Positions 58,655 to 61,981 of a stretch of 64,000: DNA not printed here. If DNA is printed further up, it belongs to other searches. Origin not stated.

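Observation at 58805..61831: Single polypeptide containing two complete GspE/PilB secretion-ATPase modules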

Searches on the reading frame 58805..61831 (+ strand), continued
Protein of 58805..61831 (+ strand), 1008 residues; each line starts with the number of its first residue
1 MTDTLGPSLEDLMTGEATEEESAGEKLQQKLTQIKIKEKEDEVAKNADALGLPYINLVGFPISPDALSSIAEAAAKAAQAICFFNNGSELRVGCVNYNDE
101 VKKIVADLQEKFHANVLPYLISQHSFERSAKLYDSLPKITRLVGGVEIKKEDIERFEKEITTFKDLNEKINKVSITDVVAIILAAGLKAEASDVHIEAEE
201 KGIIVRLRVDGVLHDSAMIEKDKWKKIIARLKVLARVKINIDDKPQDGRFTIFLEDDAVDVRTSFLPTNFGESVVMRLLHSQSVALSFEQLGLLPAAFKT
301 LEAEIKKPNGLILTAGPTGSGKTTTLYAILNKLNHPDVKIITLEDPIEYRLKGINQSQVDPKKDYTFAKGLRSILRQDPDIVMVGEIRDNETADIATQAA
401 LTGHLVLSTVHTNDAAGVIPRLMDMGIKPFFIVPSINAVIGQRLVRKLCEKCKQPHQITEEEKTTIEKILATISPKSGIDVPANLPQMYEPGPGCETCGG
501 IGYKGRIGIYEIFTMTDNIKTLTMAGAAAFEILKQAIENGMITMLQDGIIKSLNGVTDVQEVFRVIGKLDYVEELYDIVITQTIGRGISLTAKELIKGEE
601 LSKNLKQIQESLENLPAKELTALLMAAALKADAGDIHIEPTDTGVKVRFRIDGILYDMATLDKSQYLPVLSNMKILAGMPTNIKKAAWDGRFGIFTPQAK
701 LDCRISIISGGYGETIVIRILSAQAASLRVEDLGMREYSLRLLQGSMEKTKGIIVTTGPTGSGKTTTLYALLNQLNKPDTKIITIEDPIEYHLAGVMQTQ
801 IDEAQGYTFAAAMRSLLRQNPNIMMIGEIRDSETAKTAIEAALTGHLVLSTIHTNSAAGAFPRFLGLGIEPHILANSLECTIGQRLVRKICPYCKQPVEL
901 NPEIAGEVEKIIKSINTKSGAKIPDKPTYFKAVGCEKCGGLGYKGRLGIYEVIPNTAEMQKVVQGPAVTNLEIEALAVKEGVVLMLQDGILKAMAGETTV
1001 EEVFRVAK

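Call 39: search_protein_families(library=pfam, proteins=[L002:9017-9997:+, L008:8856-9881:+, L006:8994-9977:+, L002:13020-13595:+, L002:13601-14098:+, L010:9651-9944:+, L002:14118-15605:+], max_evalue=1)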
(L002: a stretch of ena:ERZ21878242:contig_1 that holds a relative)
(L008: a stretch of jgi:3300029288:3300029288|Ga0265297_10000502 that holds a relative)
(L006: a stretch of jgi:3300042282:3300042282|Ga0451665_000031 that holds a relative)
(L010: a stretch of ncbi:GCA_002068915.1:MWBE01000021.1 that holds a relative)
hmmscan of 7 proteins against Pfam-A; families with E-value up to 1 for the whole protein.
L002:9017-9997:+ (326 aa): 0 families

L008:8856-9881:+ (341 aa): 0 families

L006:8994-9977:+ (327 aa): 2 families
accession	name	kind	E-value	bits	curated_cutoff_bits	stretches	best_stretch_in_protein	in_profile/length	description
PF04854.19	DUF624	-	0.0091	16.6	24.2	1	182-248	9-73/77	Protein of unknown function, DUF624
PF24400.1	DUF7544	-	0.65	9.6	27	1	147-291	118-264/302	Family of unknown function (DUF7544)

L002:13020-13595:+ (191 aa): 6 families
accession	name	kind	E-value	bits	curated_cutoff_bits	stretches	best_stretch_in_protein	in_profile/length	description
PF01997.21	Translin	-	6.1e-20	72.5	25.9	1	20-189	2-205/205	Translin family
PF08865.16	DUF1830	-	0.02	15.3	25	1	16-57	4-45/66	Domain of unknown function (DUF1830)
PF22711.1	SNaCT5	-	0.3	11.6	27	1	4-103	16-111/196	Short NACHT-associated C-Terminal domain, family 5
PF15898.10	PRKG1_interact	-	0.44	11.7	32.4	1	7-66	17-77/101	cGMP-dependent protein kinase interacting domain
PF08700.17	VPS51_Exo84_N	-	0.54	10.8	24.2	0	5-65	26-85/87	Vps51/EXO84/COG1 N-terminal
PF18510.6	NUC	-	0.69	10.9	25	1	6-106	7-106/162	Nuclease domain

L002:13601-14098:+ (165 aa): 3 families
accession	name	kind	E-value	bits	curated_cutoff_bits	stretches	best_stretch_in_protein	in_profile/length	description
PF12850.12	Metallophos_2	-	4.9e-26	92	27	1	1-155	1-154/154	Calcineurin-like phosphoesterase superfamily domain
PF00149.33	Metallophos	-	3e-11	44.6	21.5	1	1-97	1-116/191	Calcineurin-like phosphoesterase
PF14582.11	Metallophos_3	-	0.00086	19.2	28.2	1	112-160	212-257/259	Metallophosphoesterase, calcineurin superfamily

L010:9651-9944:+ (97 aa): 2 families
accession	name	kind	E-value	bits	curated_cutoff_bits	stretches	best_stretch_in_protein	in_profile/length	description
PF09876.14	DUF2103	-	4.9e-05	23.6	22.4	1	6-82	3-86/98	Predicted metal-binding protein (DUF2103)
PF22675.2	KH-I_KHDC4-BBP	-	0.012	15.9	30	1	42-71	10-39/76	KHDC4/BBP-like, KH-domain type I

L002:14118-15605:+ (495 aa): 0 families

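Call 45: search_protein_representatives(protein=window:58805-61828:+)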
Query: 1008 residues. Proteins with E-value up to 0.001 (for the whole library): 55498; up to 1e-10: 35372; up to 1e-30: 15735. The best 150 are listed.
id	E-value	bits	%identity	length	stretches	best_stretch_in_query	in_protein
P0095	0.0e+00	1369.1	61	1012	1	17-1007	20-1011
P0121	0.0e+00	1061.9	46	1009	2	36-896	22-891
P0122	6.7e-288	974.1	47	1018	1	12-1008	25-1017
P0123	2.2e-260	883.0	41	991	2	34-876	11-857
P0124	5.8e-254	861.8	43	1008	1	27-1006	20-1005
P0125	4.4e-253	858.9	44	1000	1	27-1006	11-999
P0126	7.2e-236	801.9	42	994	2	27-569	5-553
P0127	3.1e-230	783.2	41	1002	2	25-893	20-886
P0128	6.5e-228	775.6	42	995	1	29-1006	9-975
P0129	2.1e-223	760.6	41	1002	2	28-683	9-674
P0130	3.3e-221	753.4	40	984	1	28-998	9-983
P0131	4.9e-217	739.6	41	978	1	40-951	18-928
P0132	3.3e-214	730.2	40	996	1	29-1006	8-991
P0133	4.0e-165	567.8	46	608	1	402-1006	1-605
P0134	2.5e-163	561.8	49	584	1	20-566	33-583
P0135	1.6e-161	555.8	45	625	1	146-740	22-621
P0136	1.7e-161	555.7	37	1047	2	70-569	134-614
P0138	2.0e-153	529.1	48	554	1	24-567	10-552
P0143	1.8e-142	492.8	47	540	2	258-566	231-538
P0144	5.3e-142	491.3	57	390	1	622-1008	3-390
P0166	1.1e-124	433.9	43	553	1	27-567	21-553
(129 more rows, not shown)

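Call 48: predict_structure(alignment_id=A1)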
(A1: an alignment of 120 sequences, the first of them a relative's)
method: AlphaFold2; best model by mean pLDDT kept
length: 1008 residues; sequences in the alignment: 120
mean_pLDDT: 84.4   pTM: 0.50
mean pLDDT of the five models: 84.4, 83.8, 82.2, 81.3, 78.3
residues with pLDDT >= 90: 382; 70-90: 540; 50-70: 50; < 50: 36
segments of 3 or more residues with pLDDT < 50: 1-22, 138-147, 582-585
pLDDT, mean of each block of 10 residues (from residue 1): 38 39 58 76 81 85 84 88 87 90 88 87 88 67 46 67 69 73 80 86 84 81 82 80 81 72 85 85 69 88 93 90 88 89 82 84 86 92 92 94 94 90 92 94 92 91 86 82 86 83 89 92 88 87 93 93 85 67 61 88 79 80 90 90 90 84 84 80 78 82 86 89 74 89 91 92 88 90 86 83 83 89 93 94 94 92 92 93 94 93 92 91 89 87 90 93 84 92 94 94 90
secondary structure, 60 per line:
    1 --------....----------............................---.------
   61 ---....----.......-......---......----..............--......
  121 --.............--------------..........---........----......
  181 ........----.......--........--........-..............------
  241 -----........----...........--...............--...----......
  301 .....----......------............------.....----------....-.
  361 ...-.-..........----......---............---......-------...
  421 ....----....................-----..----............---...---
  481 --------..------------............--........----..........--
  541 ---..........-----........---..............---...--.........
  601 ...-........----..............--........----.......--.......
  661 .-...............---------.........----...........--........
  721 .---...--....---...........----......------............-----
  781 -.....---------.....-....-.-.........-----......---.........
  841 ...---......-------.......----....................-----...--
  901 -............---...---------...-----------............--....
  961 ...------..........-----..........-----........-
elements in order (helices of 4 or more, strands of 3 or more residues): H9-12 H23-50 H64-67 H72-78 E80-85 E89-94 H99-112 E115-120 H123-135 H150-159 H163-170 H175-188 E193-199 E202-209 E212-219 H221-234 E246-253 E258-268 E271-280 H281-285 H295-305 E310-315 H322-333 E340-344 E355-358 H367-376 E381-386 H390-401 E405-410 H418-424 H429-435 E436-448 H460-471 E503-514 H517-524 H529-538 H544-553 H559-566 H570-583 E587-589 H592-603 H605-612 H617-630 E633-640 E645-651 E654-661 H663-677 E687-695 E700-710 E713-721 H730-733 H737-747 E752-757 H764-775 E782-786 E796-800 H809-817 E823-828 H832-843 E847-852 H860-866 H871-877 E878-890 E896-898 H902-913 E929-931 E943-954 H957-963 H970-979 H985-994 H1000-1007
